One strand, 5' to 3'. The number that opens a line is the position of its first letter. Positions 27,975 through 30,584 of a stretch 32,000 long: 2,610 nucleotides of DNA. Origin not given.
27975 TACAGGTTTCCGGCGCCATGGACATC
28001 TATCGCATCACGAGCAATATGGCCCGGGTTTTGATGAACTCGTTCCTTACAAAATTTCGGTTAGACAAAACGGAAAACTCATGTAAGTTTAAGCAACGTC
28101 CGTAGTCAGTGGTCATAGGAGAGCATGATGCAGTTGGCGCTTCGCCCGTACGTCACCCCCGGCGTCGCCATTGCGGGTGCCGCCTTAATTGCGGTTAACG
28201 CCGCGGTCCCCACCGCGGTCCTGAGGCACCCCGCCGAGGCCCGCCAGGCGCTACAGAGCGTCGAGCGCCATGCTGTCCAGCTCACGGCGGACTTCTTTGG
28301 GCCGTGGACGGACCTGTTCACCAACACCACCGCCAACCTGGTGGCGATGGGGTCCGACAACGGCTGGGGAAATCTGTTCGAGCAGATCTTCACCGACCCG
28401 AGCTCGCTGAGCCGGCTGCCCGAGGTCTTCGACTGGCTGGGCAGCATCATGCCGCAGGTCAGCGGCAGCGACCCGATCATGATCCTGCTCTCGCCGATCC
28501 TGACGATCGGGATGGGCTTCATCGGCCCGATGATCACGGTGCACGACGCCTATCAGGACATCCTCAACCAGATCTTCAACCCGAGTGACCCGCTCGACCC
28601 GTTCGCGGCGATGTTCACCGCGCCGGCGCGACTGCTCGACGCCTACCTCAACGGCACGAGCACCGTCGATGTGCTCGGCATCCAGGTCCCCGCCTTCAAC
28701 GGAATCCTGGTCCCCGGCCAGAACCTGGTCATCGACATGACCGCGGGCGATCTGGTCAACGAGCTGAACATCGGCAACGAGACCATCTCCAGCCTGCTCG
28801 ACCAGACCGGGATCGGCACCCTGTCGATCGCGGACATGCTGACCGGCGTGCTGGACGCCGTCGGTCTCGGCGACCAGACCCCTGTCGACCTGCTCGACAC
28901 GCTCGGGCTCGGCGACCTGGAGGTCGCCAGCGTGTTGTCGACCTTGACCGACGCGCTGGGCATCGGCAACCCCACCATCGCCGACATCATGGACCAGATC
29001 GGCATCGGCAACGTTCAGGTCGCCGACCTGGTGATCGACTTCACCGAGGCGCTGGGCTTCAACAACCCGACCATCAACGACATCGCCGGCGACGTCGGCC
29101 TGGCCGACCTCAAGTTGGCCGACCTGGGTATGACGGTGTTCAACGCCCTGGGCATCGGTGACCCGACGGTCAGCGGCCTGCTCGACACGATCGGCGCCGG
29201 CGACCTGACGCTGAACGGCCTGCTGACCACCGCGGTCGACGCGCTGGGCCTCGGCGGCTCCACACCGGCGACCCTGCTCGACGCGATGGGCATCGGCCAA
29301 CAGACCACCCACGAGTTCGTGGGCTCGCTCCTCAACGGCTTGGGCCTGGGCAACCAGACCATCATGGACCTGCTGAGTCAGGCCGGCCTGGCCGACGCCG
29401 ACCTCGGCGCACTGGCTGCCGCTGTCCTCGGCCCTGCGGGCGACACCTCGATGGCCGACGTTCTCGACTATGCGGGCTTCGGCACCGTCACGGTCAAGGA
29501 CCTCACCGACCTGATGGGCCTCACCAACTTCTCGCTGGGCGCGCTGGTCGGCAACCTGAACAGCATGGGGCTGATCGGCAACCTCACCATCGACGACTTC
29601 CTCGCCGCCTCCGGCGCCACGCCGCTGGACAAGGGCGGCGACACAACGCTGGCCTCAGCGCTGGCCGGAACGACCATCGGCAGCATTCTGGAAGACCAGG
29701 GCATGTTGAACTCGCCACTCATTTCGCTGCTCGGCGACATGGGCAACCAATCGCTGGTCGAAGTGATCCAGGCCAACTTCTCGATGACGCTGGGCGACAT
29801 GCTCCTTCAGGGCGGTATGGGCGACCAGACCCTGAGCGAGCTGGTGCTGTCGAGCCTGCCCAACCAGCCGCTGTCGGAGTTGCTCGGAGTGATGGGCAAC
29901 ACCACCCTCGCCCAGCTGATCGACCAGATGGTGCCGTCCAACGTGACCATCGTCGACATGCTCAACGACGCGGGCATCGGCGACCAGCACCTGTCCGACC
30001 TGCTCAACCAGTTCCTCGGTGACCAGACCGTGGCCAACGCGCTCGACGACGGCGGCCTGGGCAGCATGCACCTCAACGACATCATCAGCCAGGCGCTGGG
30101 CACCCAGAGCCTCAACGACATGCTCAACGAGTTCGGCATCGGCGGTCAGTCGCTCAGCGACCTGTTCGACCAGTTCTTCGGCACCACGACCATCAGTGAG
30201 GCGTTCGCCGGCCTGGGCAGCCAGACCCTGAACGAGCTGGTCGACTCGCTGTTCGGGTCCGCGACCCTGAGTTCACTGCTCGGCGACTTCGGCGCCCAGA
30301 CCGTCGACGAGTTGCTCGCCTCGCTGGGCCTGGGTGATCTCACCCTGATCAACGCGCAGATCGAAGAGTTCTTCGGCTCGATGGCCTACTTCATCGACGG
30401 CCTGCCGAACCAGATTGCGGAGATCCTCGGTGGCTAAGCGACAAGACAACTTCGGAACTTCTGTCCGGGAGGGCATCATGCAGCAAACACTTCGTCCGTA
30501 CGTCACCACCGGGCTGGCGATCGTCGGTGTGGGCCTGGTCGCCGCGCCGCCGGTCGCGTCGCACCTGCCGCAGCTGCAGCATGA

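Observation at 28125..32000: Tandem pair of very acidic, N-terminally anchored Asp/Leu/Gly repeat proteins of no family I can name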

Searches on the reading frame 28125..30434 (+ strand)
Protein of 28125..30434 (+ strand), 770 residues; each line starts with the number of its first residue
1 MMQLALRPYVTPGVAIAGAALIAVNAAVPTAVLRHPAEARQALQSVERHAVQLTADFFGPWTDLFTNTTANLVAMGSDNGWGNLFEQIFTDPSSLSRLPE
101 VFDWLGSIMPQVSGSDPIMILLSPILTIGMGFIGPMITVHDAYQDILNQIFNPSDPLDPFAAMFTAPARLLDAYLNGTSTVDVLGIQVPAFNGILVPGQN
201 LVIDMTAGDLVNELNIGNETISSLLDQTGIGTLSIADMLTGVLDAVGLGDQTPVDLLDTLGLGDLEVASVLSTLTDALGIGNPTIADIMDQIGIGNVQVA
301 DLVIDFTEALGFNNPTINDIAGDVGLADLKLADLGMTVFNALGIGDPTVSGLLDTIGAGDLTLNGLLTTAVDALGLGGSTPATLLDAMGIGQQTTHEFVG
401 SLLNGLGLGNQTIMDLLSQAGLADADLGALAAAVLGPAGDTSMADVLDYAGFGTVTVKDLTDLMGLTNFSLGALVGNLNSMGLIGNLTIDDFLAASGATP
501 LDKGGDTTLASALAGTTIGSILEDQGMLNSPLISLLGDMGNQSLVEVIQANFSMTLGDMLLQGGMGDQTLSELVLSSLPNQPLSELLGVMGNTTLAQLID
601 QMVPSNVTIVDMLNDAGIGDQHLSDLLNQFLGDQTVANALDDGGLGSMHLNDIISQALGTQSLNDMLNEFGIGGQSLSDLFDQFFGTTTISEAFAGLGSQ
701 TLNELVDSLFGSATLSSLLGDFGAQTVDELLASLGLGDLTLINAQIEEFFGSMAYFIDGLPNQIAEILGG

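Call 6: search_protein_families(library=pfam, proteins=[window:28125-30434:+], max_evalue=1)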
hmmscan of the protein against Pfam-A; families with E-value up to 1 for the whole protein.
window:28125-30434:+ (770 aa): 5 families
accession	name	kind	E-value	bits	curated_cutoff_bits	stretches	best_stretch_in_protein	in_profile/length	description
PF19296.4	RelA_AH_RIS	-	0.017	15.7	23.8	0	690-740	21-74/185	RelA/SpoT, AH and RIS domains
PF11867.13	T1RH-like_C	-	0.045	13.6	26.8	0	592-632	119-158/329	Type I restriction enzyme HindI endonuclease subunit-like, C-terminal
PF09722.15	Xre_MbcA_ParS_C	-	0.068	13.6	24.5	0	247-261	22-35/51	Antitoxin Xre/MbcA/ParS C-terminal toxin-binding domain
PF00165.29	HTH_AraC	-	0.074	13.6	26.6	0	656-688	4-36/42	Bacterial regulatory helix-turn-helix proteins, AraC family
PF21698.3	Spo16_C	-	0.69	10.1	27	0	608-630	11-33/43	Spo16 protein, C-terminal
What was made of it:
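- Tried and rejected: Pfam on both proteins at E up to 1 gave only chance hits (RelA_AH_RIS, HTH_AraC and others, all far below cut-off; call 6).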

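Call 7: search_protein_families(library=ncbifam, proteins=[window:28125-30434:+], max_evalue=1)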
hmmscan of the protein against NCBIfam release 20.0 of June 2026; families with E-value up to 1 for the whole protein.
window:28125-30434:+ (770 aa): 0 families

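Call 11: search_solved_structures(query=window:28125-30434:+, max_evalue=1)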
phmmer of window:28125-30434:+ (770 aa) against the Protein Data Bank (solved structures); distinct sequences matched with E-value up to 1: 4.
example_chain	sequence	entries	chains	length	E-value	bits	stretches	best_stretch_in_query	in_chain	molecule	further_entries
9mkb_ja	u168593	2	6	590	0.07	14.9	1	55-136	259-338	gp29, tape measure protein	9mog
7fca_A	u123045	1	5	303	0.18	13.5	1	326-408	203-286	Fructokinase, PfkB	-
7cf8_A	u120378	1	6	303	0.18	13.5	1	326-408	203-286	Fructokinase, PfkB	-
7fca_D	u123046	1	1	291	0.27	12.9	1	326-406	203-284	Fructokinase, PfkB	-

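Call 42: predict_structure(alignment_id=A3)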
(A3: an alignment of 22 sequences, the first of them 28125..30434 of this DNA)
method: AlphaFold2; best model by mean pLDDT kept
length: 770 residues; sequences in the alignment: 22
mean_pLDDT: 61.0   pTM: 0.34
mean pLDDT of the five models: 61.0, 59.8, 57.5, 56.6, 55.6
residues with pLDDT >= 90: 0; 70-90: 224; 50-70: 372; < 50: 174
segments of 3 or more residues with pLDDT < 50: 1-55, 277-280, 309-311, 420-474, 476-483, 485-509, 526-528, 551-559
pLDDT, mean of each block of 10 residues (from residue 1): 32 39 34 31 29 53 79 71 80 78 75 63 76 80 78 71 77 82 66 80 68 69 61 62 60 62 60 48 62 60 57 68 67 69 68 66 63 61 63 66 57 53 40 38 45 43 42 45 45 43 43 57 53 53 56 46 54 58 62 62 63 70 75 70 71 71 67 62 62 59 70 63 69 65 72 83 75
secondary structure, 60 per line:
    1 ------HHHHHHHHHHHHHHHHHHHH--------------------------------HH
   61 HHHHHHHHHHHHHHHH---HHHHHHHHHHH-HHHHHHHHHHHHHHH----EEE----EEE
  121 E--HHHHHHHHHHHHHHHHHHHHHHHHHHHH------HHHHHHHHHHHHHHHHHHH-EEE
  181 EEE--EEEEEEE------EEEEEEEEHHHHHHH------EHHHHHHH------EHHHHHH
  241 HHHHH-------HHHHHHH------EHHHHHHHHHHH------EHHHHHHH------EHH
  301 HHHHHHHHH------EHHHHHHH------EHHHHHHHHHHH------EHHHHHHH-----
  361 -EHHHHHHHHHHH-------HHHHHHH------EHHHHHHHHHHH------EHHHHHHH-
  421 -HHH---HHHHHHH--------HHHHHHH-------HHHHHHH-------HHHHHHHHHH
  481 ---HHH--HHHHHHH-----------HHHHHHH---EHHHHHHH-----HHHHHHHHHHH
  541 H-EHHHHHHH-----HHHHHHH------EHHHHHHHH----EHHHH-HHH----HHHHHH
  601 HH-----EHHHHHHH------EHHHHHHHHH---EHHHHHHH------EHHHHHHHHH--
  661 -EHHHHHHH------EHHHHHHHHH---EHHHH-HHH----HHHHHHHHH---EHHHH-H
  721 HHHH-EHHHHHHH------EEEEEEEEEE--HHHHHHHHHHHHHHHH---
elements in order (helices of 4 or more, strands of 3 or more residues): H7-26 H59-76 H80-90 H92-106 E111-113 E118-121 H124-151 H158-176 E178-183 E186-192 E199-206 H207-213 H221-227 H235-245 H253-259 H267-277 H285-291 H299-309 H317-323 H331-341 H349-355 H363-373 H381-387 H395-405 H413-419 H428-434 H443-449 H457-463 H471-480 H489-495 H507-513 H518-524 H530-541 H544-550 H556-562 H570-577 H583-586 H595-602 H609-615 H623-631 H636-642 H650-658 H663-669 H677-685 H690-693 H702-710 H715-718 H720-724 H727-733 E740-749 H752-767
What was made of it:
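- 28125..28211 (+): N-terminal conserved hydrophobic motif, residues 1-29: M(M)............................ It is a signal or anchor segment. AlphaFold2 predicts a helix at residues 7-26 followed by a disordered linker (call 42).
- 28740..30332 (+): Acidic repeat array, residues 206-736. It holds about 38 helix-loop units of consensus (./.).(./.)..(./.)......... Units of 14 and 18 residues alternate in the first half. AlphaFold2 predicts alternating 7- and 11-residue helices joined by 6-residue loops, with pLDDT about 40-70 (call 42).
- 30333..30434 (+): Conserved C-terminal strand-helix element, residues 737-770: ................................. It has the highest pLDDT of the C-terminal half, 72-83 (call 42).
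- On RTX / beta-roll calcium-binding repeats: The repeats are predicted helical (call 42).
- On Autotransporter beta-barrel (a RefSeq name given to the 769-aa form): AlphaFold2 shows only a short strand plus a helix at the C-terminus (call 42).
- Closest known: Two-partner secretion and autotransporters of Gram-negative bacteria. Different: There is no homology and no beta-barrel or POTRA domain (calls 6, 42).
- The model of the repeat region has low confidence (pLDDT 40-70, call 42).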

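Call 44: fold_search(model_id=the predicted structure, library=pdb)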
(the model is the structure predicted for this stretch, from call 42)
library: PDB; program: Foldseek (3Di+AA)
matches with E <= 10: 6; with E <= 0.001: 0
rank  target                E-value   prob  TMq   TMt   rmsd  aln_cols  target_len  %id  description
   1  8eki_C                3.1e+00  0.01  0.07  0.07  44.5       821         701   10  CryoEM structure of the Dsl1 complex bound to SNAREs Sec20 and Use1 (released 2023-10-04)
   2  4l8j                  4.9e+00  0.03  0.04  0.09  18.6       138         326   13  Crystal structure of a Putative efflux transporter (BACEGG_01895) from Bacteroides eggerthii DSM 20697 at 2.06 A resolut (released 2013-07-03)
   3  7zwc_c                5.9e+00  0.02  0.05  0.10  44.3       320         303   12  Structure of SNAPc:TBP-TFIIA-TFIIB sub-complex bound to U5 snRNA promoter (released 2022-11-30)
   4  8e9h_M                8.8e+00  0.01  0.07  0.09  46.6       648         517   11  Mycobacterial respiratory complex I, fully-inserted quinone (released 2022-10-12)
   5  7l1v_R                9.2e+00  0.01  0.05  0.11  28.6       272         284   11  Orexin Receptor 2 (OX2R) in Complex with G Protein and Small-Molecule Agonist Compound 1 (released 2021-02-10)
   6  4m70_Q                9.7e+00  0.11  0.06  0.37  15.3       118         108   14  Crystal structure of potato Rx-CC domain in complex with RanGAP2-WPP domain (released 2013-11-13)
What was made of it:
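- On Helix-hairpin-helix repeats: Foldseek finds nothing with E below 1 (call 44).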

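Call 55: search_solved_structures(query=A2, max_evalue=1, show_alignments=2)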
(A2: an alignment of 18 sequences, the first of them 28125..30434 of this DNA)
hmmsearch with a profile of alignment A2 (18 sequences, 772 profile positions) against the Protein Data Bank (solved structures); distinct sequences matched with E-value up to 1: 3.
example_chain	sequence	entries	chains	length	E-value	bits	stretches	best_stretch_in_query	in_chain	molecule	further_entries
1t4g_A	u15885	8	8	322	0.29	12.6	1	210-300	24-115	DNA repair and recombination protein radA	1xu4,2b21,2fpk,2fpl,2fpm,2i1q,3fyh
2f1h_A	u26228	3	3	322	0.29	12.6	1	210-300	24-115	DNA repair and recombination protein radA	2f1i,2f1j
3ntu_A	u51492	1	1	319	0.29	12.6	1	210-300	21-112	DNA repair and recombination protein radA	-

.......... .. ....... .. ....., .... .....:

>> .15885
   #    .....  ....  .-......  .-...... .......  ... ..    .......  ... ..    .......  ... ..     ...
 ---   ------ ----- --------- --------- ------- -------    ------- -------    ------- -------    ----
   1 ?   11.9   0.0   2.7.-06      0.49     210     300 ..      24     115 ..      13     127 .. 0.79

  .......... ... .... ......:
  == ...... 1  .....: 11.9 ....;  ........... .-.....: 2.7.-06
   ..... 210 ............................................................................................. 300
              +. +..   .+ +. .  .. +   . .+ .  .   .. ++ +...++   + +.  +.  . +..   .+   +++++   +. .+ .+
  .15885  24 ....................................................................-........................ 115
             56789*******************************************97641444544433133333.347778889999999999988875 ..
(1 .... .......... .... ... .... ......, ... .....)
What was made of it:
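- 28740..30332 (+): No Pfam or PDB family matches (calls 6, 11, 55).
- On Helix-hairpin-helix repeats: The best PDB profile hit is the RadA HhH domain at E 0.29 (call 55).
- Closest known: Helix-hairpin-helix. Same: The only hit is a marginal one to the HhH domain of RadA (call 55).
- No match to RTX, EF-hand, dockerin or other known Ca2+-binding families (calls 6, 55). The only PDB sequence hit is the HhH domain of RadA (call 55). That hit has E 0.29 and is not significant (call 55).
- Tried and rejected: PDB sequence searches with ORF1 and with the 18-orthologue profile gave nothing significant (calls 11, 55). The HhH reading was rejected as unsupported (calls 6, 55).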
